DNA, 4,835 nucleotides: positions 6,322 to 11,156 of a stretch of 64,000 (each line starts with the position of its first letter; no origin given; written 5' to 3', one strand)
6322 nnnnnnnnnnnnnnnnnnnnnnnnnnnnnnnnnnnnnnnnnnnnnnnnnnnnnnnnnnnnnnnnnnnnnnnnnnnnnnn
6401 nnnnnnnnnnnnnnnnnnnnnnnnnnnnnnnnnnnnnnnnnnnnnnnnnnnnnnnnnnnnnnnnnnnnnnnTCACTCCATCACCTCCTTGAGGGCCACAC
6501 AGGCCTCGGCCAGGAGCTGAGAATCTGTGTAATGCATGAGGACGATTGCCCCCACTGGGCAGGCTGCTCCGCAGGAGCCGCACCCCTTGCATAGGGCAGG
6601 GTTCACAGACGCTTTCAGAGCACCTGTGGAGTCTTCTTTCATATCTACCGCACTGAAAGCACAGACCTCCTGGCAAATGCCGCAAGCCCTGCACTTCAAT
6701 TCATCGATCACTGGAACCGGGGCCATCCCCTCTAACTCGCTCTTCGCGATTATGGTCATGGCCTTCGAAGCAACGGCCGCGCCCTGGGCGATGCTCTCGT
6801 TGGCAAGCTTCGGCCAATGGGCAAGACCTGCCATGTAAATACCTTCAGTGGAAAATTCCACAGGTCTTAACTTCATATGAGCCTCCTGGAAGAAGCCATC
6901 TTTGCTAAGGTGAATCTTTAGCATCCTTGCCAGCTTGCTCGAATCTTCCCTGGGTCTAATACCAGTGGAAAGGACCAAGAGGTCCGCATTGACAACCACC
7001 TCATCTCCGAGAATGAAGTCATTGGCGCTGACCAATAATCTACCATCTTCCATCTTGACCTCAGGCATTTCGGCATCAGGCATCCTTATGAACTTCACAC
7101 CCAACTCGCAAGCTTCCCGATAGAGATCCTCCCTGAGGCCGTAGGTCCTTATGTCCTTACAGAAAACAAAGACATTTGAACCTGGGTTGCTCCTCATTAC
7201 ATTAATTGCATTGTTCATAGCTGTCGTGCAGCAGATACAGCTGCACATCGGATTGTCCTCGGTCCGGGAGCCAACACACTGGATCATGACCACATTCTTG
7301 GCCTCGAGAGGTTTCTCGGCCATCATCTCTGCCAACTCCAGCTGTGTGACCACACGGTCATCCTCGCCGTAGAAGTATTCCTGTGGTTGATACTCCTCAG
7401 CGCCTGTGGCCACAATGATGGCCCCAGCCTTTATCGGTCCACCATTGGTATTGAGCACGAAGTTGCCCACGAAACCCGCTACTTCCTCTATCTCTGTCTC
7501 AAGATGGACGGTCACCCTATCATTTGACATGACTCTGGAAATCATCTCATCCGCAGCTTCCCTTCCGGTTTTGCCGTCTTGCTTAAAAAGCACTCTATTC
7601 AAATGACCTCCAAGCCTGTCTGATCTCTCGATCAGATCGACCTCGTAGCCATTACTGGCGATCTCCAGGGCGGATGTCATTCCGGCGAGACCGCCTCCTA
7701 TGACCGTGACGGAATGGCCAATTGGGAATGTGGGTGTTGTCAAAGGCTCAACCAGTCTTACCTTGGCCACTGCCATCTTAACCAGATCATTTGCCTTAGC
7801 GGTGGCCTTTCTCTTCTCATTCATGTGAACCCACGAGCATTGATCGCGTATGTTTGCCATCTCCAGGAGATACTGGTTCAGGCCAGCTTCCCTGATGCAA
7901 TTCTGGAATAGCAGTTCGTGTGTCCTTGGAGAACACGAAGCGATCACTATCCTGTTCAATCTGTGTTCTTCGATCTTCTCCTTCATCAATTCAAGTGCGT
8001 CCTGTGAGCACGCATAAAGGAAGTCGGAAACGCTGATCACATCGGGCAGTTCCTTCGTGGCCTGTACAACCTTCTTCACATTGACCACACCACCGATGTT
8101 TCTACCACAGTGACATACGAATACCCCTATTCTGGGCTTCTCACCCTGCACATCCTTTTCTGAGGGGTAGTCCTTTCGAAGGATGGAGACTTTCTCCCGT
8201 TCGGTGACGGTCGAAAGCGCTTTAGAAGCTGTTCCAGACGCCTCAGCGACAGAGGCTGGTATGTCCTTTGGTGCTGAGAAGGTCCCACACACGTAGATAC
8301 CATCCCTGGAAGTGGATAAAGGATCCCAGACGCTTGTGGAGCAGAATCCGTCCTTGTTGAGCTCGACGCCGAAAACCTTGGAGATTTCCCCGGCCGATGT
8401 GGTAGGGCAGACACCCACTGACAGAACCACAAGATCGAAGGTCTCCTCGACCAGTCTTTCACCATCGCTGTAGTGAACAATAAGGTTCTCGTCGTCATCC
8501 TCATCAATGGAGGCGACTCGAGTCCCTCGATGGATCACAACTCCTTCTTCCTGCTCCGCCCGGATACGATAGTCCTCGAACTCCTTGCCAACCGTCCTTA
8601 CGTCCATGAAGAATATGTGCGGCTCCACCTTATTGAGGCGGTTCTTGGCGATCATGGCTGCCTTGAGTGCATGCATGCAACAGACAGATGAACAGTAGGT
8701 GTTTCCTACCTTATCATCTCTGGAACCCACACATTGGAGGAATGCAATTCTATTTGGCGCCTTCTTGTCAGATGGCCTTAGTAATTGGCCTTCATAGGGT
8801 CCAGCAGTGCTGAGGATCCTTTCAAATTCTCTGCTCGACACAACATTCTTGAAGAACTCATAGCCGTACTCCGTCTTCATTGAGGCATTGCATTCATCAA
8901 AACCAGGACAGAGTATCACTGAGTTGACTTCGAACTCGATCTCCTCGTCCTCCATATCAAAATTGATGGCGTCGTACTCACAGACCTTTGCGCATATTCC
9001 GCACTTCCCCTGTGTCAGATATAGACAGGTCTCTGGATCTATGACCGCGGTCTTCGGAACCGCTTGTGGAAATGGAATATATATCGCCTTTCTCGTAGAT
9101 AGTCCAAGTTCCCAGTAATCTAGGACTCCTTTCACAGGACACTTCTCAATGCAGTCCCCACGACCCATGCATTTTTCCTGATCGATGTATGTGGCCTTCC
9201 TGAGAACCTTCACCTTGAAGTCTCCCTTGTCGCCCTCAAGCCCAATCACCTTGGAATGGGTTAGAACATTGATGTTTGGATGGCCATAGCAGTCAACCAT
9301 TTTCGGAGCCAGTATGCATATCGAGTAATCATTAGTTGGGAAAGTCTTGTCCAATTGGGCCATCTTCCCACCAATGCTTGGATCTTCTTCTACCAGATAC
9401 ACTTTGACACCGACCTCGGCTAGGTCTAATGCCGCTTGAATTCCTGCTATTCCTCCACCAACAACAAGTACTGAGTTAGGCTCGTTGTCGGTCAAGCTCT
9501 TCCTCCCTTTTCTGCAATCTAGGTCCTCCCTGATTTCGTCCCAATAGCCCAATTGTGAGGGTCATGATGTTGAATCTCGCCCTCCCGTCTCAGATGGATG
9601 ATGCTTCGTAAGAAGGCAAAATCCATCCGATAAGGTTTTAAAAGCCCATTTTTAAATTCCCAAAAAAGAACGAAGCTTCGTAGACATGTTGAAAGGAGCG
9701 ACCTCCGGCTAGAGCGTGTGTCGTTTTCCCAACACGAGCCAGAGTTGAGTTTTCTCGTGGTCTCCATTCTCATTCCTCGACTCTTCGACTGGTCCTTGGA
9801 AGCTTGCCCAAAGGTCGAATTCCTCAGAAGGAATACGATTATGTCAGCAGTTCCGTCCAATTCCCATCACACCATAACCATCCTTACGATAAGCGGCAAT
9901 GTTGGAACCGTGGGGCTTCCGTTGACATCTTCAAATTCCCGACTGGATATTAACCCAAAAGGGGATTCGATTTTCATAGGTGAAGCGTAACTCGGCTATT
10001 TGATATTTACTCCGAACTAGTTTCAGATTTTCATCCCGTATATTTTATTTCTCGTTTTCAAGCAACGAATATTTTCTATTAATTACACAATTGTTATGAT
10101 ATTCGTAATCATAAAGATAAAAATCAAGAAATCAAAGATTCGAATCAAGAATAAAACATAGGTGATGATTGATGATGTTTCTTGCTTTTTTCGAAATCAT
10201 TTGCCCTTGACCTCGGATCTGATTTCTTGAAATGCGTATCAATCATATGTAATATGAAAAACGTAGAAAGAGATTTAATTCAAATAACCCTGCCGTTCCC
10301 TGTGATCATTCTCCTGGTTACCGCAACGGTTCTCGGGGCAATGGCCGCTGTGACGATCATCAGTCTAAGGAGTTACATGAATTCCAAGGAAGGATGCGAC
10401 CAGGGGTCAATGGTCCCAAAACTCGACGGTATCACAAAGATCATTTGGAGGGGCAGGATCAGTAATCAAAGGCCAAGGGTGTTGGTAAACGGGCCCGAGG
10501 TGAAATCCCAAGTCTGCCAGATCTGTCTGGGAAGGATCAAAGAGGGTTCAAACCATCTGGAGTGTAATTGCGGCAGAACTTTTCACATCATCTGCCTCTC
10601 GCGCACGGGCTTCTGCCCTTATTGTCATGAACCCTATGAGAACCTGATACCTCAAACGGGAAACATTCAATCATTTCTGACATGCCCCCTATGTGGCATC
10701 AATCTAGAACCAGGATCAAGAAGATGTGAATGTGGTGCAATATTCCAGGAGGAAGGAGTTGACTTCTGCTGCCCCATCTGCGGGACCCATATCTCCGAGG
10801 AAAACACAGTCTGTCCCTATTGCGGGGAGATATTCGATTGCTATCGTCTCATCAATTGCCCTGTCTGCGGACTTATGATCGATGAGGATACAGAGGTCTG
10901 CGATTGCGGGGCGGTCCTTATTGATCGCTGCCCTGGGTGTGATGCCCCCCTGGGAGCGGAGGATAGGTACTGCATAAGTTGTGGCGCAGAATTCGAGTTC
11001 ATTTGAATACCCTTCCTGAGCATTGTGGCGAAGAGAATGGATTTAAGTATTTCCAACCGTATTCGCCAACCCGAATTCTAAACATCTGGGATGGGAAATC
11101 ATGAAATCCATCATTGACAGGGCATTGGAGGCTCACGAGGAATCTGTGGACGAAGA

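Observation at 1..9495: Hdr-like supercluster: three hdrA paralogs (two double-length), two mvhD variants, an HdrC/B fusion and an 8-Cys ORF, with no visible electron-donor module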

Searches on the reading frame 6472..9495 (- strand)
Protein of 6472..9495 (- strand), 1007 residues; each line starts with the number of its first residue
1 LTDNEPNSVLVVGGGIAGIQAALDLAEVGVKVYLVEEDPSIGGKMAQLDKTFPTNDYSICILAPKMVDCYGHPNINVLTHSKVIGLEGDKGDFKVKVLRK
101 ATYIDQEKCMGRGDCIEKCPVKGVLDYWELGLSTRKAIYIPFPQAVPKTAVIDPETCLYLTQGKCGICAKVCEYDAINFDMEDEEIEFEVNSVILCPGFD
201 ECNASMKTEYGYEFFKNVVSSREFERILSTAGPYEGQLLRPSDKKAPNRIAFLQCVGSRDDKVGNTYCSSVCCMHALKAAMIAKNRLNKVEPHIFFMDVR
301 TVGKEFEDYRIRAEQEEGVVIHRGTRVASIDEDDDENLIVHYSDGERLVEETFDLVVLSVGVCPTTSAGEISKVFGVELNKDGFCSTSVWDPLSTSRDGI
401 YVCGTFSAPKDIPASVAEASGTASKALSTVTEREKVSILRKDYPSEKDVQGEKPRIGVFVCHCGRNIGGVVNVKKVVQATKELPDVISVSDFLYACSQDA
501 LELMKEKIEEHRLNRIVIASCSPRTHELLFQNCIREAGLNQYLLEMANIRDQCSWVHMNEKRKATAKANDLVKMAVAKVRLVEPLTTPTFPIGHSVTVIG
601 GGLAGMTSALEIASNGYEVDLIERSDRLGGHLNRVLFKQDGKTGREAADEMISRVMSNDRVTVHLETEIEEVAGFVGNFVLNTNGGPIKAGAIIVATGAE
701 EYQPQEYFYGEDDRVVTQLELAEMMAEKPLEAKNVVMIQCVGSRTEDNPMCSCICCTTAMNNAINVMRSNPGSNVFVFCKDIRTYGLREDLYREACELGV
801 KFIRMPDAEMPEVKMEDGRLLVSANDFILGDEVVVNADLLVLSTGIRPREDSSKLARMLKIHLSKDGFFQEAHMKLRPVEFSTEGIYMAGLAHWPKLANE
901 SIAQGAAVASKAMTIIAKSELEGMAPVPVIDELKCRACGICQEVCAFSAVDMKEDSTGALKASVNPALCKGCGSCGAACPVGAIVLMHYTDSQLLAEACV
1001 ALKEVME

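Call 8: search_protein_families(library=pfam, proteins=[window:6472-9495:-], max_evalue=0.01)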
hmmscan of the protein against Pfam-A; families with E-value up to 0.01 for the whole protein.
window:6472-9495:- (1007 aa): 26 families (the best 25 are shown)
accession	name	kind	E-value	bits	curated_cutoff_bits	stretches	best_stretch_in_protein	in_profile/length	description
PF07992.20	Pyr_redox_2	-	1.6e-34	120.1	26.1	3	595-731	2-142/291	Pyridine nucleotide-disulphide oxidoreductase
PF12831.13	FAD_oxidored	-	1.6e-17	64.4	27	2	9-46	2-39/416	FAD dependent oxidoreductase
PF13738.12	Pyr_redox_3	-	9.8e-16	58.3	30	1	641-721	76-156/305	Pyridine nucleotide-disulphide oxidoreductase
PF13450.12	NAD_binding_8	-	1.3e-15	57.8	21.9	2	598-633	1-36/68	NAD(P)-binding Rossmann-like domain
PF03486.20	HI0933_like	-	1.6e-14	54.4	50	2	595-630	2-37/244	HI0933-like protein Rossmann domain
PF01266.30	DAO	-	8.7e-13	49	27.9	2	9-43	2-37/353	FAD dependent oxidoreductase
PF00070.33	Pyr_redox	-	1.2e-12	48.6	22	2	8-42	1-35/82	Pyridine nucleotide-disulphide oxidoreductase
PF01593.30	Amino_oxidase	-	1.7e-12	47.8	19.8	1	603-638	1-36/443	Flavin containing amine oxidoreductase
PF00890.30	FAD_binding_2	-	9.8e-12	45.2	20.4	2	596-632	2-38/414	FAD binding domain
PF00037.32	Fer4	-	1.6e-11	43.9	21.1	2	963-984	2-23/24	4Fe-4S binding domain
PF01134.28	GIDA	-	8.7e-11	41.9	22.1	2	9-38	2-31/391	Glucose inhibited division protein A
PF12838.12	Fer4_7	-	3.2e-10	40.8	27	1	934-983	1-52/52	4Fe-4S dicluster domain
PF13237.11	Fer4_10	-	1.6e-09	38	25.5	1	928-980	2-53/53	4Fe-4S dicluster domain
PF12837.12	Fer4_6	-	4.1e-09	36.4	25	3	962-984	2-24/24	4Fe-4S binding domain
PF01262.27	AlaDh_PNT_C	-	3.9e-07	30.1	23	1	5-41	27-63/214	Alanine dehydrogenase/PNT, C-terminal domain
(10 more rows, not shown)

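Call 9: search_protein_families(library=ncbifam, proteins=[window:6472-9495:-], max_evalue=0.01)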
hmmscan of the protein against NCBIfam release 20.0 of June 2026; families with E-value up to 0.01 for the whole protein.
window:6472-9495:- (1007 aa): 218 families (the best 25 are shown)
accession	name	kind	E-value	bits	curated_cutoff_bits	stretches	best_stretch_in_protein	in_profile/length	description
NF040770.1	hetero_SS_HdrA2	exception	5.7e-294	977.1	1100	3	7-431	140-561/777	CoB-CoM heterodisulfide reductase HdrA2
NF041778.1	hetero_SS_HdrA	equivalog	3.6e-227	755.9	1400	3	8-435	144-575/771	ferredoxin:CoB-CoM heterodisulfide reductase subunit HdrA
NF041891.1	hdrA_Methbact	equivalog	4e-208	693.3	1300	3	5-430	132-556/762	ferredoxin:CoB-CoM heterodisulfide reductase subunit HdrA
TIGR03997.1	mycofact_OYE_2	equivalog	4.3e-20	71.7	793.15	2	585-851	373-607/645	mycofactocin system FadH/OYE family oxidoreductase 2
TIGR03467.1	HpnE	equivalog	1e-17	64.6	283.05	2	596-632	1-37/430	hydroxysqualene dehydroxylase HpnE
TIGR01350.1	lipoamide_DH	equivalog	8.7e-17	61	408.8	2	313-424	220-325/461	dihydrolipoyl dehydrogenase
NF041087.1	bile_acid_BaiCD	equivalog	5.1e-16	57.9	825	2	595-738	382-509/642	bile acid Fe-S flavoenzyme BaiCD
NF005560.0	PRK07233.1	equivalog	1.3e-15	57.2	252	2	8-49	2-43/435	hypothetical protein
NF045637.1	carotdesatCrtDProt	equivalog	1.7e-15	56.6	580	2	9-49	1-41/485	1-hydroxycarotenoid 3,4-desaturase CrtD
NF009410.0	PRK12771.1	subfamily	3.8e-15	55.5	516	2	585-672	130-215/566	NAD(P)-binding protein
NF045599.1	bili_reduct_long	exception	8.3e-15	54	750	2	594-717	382-491/641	bilirubin reductase, long form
NF005313.0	PRK06847.1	subfamily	2.4e-14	53.1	372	2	7-40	5-38/375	hypothetical protein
TIGR00275.1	TIGR00275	subfamily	1.7e-13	50.2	183.8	2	596-630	1-35/401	aminoacetone oxidase family FAD-binding enzyme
TIGR01372.1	soxA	subfamily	2.4e-13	48.8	1164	2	8-85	170-246/996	sarcosine oxidase subunit alpha family protein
TIGR02053.1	MerA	equivalog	2.7e-13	49.7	454.45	1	593-699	167-266/465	mercury(II) reductase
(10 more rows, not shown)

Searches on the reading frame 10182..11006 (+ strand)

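Call 35: search_protein_families(library=pfam, proteins=[window:10182-11006:+], max_evalue=0.00001)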
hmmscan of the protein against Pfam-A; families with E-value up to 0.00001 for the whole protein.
window:10182-11006:+ (274 aa): 4 families
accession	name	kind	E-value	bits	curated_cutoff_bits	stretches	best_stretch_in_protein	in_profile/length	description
PF12773.13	DZR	-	8.6e-11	42.3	27.3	1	226-268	1-45/45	Double zinc ribbon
PF13248.11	Zn_ribbon_3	-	1.3e-08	34.5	27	1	197-216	5-24/26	zinc-ribbon domain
PF13240.11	Zn_Ribbon_1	-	1.8e-08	34.3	25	0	197-215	2-20/23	zinc-ribbon domain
PF17032.10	Zn_ribbon_15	-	6.3e-06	27.3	28.9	0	144-215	2-73/73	zinc-ribbon family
